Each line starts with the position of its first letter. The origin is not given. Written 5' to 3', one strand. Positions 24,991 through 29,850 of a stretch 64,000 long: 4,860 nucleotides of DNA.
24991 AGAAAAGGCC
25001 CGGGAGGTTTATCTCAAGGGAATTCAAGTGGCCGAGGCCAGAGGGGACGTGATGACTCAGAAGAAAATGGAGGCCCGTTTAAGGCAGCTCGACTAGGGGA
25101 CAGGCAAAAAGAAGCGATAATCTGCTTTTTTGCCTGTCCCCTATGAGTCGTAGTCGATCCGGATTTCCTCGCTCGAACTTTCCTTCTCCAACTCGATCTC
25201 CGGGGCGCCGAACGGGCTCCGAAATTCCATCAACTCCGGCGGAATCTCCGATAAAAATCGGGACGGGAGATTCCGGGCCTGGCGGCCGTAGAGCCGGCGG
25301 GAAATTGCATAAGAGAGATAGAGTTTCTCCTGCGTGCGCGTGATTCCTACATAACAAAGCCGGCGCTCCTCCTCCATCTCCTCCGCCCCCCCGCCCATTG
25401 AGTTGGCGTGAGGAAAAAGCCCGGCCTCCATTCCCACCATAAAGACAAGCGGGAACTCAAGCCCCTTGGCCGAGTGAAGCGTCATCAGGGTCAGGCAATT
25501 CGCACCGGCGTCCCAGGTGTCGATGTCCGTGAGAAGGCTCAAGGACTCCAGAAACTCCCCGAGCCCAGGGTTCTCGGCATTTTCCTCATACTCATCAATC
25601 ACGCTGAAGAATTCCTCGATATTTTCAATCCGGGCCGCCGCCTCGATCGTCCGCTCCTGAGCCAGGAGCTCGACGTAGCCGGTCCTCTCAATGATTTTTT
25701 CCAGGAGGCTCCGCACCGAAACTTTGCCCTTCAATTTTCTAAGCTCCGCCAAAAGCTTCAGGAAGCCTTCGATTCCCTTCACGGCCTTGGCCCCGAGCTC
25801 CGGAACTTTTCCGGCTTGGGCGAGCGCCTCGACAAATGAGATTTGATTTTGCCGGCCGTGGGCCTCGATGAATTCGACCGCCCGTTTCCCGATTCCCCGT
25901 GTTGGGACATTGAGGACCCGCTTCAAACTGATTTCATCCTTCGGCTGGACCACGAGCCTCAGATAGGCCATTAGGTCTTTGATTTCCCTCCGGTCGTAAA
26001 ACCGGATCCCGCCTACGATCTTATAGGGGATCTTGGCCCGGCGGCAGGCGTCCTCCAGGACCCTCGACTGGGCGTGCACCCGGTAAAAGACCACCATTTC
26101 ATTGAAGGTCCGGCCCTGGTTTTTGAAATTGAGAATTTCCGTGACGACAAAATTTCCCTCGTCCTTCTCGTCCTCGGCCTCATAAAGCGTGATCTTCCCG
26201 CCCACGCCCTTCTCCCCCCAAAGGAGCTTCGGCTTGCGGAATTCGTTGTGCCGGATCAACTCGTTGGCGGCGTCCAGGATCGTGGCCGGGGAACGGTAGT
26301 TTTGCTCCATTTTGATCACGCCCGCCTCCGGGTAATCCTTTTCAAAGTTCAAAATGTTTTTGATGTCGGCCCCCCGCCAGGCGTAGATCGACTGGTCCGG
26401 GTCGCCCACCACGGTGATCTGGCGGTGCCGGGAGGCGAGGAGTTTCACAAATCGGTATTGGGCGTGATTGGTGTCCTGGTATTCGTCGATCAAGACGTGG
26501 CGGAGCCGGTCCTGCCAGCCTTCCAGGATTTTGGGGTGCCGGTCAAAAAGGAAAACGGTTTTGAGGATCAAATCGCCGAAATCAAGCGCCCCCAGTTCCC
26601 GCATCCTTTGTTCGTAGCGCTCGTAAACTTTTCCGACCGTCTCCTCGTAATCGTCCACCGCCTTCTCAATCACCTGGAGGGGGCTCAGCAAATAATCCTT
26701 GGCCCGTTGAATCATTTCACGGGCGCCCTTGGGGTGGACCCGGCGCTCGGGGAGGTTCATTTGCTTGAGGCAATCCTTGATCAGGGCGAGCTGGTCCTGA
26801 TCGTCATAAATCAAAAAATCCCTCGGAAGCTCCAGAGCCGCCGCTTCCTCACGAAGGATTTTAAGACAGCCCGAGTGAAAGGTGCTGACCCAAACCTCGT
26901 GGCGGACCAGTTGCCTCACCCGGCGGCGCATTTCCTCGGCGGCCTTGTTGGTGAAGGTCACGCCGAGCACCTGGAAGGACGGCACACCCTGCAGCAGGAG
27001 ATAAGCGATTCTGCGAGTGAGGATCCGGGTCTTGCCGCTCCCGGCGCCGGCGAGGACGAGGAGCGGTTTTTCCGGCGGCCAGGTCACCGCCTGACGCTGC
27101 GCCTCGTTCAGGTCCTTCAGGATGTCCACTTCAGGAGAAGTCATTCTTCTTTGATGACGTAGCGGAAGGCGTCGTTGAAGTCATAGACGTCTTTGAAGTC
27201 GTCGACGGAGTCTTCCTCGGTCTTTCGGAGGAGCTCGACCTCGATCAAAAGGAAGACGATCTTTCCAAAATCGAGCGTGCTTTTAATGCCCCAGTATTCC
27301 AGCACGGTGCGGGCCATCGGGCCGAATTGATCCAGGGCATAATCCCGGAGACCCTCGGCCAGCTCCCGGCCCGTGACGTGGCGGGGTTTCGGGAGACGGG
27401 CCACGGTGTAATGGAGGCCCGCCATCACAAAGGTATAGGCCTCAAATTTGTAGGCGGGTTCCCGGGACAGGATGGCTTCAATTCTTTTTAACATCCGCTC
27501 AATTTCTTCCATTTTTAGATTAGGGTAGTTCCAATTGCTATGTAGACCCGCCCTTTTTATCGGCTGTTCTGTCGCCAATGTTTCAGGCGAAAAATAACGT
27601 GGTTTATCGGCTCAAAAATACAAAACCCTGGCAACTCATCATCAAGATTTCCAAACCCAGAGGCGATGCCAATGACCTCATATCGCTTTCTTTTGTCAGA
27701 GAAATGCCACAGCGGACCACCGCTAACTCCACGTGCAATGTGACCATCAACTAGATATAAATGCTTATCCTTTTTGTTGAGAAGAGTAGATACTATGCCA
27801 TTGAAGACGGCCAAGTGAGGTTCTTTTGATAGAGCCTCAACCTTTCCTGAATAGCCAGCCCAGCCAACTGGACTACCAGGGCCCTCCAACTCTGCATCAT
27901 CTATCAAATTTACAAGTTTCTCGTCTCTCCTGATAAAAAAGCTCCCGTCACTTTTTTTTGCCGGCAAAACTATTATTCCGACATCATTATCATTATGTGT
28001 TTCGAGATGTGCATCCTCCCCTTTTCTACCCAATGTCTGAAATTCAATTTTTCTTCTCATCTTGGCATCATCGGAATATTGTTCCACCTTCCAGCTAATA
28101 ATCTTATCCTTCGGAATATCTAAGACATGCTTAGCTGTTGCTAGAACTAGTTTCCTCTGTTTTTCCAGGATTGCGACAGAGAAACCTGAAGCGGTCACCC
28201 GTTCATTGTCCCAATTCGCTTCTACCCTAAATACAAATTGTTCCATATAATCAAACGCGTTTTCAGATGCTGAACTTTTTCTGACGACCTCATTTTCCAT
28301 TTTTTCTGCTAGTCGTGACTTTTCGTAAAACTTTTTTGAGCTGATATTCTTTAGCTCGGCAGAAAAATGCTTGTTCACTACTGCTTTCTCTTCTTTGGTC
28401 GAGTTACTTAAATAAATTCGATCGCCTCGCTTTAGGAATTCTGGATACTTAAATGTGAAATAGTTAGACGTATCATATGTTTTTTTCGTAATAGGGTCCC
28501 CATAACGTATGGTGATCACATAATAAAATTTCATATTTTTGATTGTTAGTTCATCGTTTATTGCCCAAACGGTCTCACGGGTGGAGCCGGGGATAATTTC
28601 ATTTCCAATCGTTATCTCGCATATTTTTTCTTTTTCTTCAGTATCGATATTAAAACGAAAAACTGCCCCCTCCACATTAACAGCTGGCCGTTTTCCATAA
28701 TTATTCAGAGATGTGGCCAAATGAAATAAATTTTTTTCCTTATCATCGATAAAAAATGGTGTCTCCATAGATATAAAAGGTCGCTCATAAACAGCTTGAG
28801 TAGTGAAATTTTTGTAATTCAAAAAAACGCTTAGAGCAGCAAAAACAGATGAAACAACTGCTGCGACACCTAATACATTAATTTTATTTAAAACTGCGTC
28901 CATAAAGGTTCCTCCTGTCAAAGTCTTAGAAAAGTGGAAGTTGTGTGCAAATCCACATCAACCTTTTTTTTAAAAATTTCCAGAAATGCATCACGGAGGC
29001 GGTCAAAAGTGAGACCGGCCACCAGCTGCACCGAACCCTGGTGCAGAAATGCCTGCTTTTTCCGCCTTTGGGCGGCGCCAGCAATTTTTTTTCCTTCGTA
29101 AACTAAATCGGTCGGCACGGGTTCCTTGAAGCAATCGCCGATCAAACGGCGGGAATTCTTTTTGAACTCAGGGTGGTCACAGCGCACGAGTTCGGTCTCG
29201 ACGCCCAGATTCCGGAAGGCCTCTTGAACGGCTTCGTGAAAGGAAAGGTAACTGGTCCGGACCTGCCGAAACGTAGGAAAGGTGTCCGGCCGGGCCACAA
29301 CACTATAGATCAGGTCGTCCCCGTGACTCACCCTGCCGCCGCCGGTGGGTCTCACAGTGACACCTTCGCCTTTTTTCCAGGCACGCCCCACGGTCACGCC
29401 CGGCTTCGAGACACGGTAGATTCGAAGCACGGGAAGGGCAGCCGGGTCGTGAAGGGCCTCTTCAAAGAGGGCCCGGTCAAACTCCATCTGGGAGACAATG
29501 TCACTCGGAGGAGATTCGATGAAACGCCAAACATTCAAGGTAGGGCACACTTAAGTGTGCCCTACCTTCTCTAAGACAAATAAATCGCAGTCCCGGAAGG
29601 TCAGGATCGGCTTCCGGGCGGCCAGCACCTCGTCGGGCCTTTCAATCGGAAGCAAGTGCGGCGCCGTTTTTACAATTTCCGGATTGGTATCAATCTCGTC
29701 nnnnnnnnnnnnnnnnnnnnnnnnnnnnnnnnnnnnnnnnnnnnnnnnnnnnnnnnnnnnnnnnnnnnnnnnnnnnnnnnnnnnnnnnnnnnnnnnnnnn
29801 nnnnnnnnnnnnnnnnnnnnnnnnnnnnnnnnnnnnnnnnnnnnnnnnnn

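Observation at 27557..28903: Sharply AT-rich single-gene insertion encoding a membrane-anchored trypsin-fold protease with an unassigned ~200-aa domain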

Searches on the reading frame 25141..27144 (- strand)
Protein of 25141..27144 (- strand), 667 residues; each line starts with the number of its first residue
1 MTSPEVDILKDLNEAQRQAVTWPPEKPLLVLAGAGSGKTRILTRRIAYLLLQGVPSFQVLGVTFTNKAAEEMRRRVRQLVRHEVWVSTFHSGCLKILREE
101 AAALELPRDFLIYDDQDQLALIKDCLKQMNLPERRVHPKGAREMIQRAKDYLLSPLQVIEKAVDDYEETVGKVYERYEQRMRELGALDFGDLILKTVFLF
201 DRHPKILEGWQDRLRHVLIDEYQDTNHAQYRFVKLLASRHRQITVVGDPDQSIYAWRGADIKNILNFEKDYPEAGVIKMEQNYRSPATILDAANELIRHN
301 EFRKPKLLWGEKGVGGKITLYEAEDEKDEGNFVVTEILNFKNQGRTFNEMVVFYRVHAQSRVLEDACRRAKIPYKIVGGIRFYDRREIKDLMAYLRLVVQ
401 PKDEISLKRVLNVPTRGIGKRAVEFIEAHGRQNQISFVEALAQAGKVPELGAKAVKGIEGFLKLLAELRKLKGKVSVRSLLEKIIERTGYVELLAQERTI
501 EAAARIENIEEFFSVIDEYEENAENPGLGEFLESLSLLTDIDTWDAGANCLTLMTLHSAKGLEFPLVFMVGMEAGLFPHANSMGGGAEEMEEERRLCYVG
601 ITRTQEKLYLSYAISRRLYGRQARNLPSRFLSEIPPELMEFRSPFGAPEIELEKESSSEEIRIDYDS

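Call 21: find_related_loci(query=window:25141-27144:-, collection=genome_contigs, flank=8000)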
Query window:25141-27144:- (667 aa) in genome_contigs; peptide patterns used: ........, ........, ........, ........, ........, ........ (x = any residue, [..] = any of these).
600 stretches matched a pattern (row limit reached: there are more); 585 encode a relative of the query (tblastn E <= 1e-3); the best 80 are kept; 80 distinct loci.
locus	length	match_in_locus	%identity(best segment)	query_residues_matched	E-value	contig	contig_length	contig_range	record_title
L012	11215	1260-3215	59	8-666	0e+0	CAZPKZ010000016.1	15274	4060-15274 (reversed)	MAG TPA_asm: uncultured bacterium isolate binchicken_co125_1162 genome assembly, contig: NODE_7837_length_15274_cov_4.84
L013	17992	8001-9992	55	6-654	0e+0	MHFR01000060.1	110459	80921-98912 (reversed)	MAG: Omnitrophica bacterium RIFCSPLOWO2_12_FULL_44_17 rifcsplowo2_12_scaffold_762, whole genome shotgun sequence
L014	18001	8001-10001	48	7-663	0e+0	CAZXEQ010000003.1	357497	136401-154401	MAG TPA_asm: uncultured bacterium isolate binchicken_co105_463 genome assembly, contig: NODE_17_length_357497_cov_10.392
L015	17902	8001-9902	51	9-637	0e+0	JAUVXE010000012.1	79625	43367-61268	MAG: Coriobacteriia bacterium isolate CSMAG_1208 CSMAG_1208_k127_5324964_length_79625_cov_24.0022, whole genome shotgun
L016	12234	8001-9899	48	12-642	0e+0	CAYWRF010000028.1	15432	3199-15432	MAG TPA_asm: uncultured Pseudomonadota bacterium isolate binchicken_co21_281 genome assembly, contig: NODE_2386_length_1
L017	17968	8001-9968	51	1-650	0e+0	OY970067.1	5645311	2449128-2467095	MAG: uncultured candidate division NC10 bacterium isolate MFD01231.bin.c.1 genome assembly, chromosome: 1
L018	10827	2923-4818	51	8-637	0e+0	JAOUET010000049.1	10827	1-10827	MAG: Coriobacteriia bacterium isolate 4_1_July_SF_Bin14 4_1_July_SF_Bin14_scaffold_2939_c1, whole genome shotgun sequenc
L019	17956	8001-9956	48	8-659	0e+0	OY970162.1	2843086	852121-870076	MAG: uncultured Thermoleophilaceae bacterium isolate MFD04944.bin.2.109 genome assembly, chromosome: 1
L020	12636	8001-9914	47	6-641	0e+0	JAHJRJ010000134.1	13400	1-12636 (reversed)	MAG: Bacteroidetes bacterium isolate OS_PC_MetaG.mb.146 OS_PC_MetaG.mb.146_k141_164846, whole genome shotgun sequence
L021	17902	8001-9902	48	8-637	0e+0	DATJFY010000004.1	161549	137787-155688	MAG TPA_asm: Verrucomicrobiia bacterium isolate SMAG_U15472 k141_7392699, whole genome shotgun sequence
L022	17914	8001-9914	47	6-640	0e+0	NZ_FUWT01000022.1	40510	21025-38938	Clostridium tetani strain ATCC 19406, whole genome shotgun sequence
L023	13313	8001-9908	48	5-640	0e+0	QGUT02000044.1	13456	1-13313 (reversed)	MAG: Bacillota bacterium isolate ZC4RG34 NODE_4191_length_13456_cov_18.210134, whole genome shotgun sequence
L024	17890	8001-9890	48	8-633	0e+0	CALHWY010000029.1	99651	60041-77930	MAG TPA_asm: uncultured Endomicrobia bacterium isolate ERR589356_bin.57_CONCOCT_v1.1_MAG genome assembly, contig: ERZ772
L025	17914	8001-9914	47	7-640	0e+0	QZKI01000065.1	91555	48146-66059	MAG: Candidatus Abyssobacteria bacterium SURF_17 Ga0104751_1000201, whole genome shotgun sequence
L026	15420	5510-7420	46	8-640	0e+0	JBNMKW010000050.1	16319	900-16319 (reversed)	MAG: Megasphaera sp. isolate CM_BacMeg1398.33 k141_444197_length_16319_cov_16.0000, whole genome shotgun sequence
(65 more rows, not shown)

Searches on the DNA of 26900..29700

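Call 80: search_rna_families(source=window, start=26900, end=29700, threshold=evalue, max_evalue=1)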
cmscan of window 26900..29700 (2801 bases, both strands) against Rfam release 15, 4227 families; matches with E-value up to 1: 0.
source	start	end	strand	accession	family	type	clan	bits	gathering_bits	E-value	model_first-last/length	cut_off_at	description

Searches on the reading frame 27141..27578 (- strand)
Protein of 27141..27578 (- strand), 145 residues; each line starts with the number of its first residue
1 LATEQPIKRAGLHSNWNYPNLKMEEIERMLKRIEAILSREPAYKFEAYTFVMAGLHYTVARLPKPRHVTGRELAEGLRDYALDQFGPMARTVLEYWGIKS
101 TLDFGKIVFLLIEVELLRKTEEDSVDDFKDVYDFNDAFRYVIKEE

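Call 3: search_protein_families(library=pfam, proteins=[window:27141-27578:-], max_evalue=1)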
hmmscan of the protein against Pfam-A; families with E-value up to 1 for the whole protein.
window:27141-27578:- (145 aa): 1 family
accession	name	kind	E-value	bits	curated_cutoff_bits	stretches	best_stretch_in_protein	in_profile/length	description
PF09840.14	DUF2067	-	0.058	13.4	24.9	0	71-124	122-175/187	Uncharacterized protein conserved in archaea (DUF2067)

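Call 4: search_protein_families(library=padloc, proteins=[window:27141-27578:-], max_evalue=1)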
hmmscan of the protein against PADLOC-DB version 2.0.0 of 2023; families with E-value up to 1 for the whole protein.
window:27141-27578:- (145 aa): 1 family
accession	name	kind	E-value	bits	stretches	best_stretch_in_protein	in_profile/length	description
PDLC02386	pAgo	-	0.0083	12.6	1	24-88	274-338/697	-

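Call 8: search_protein_families(library=ncbifam, proteins=[window:27141-27578:-], max_evalue=1)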
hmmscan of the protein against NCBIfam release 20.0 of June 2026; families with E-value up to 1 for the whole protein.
window:27141-27578:- (145 aa): 1 family
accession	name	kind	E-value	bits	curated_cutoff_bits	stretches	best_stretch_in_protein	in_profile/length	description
TIGR04138.1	Plancto_Ver_chp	hypoth_equivalog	3.5e-42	143.3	60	1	33-139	2-114/123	Minf_1886 family protein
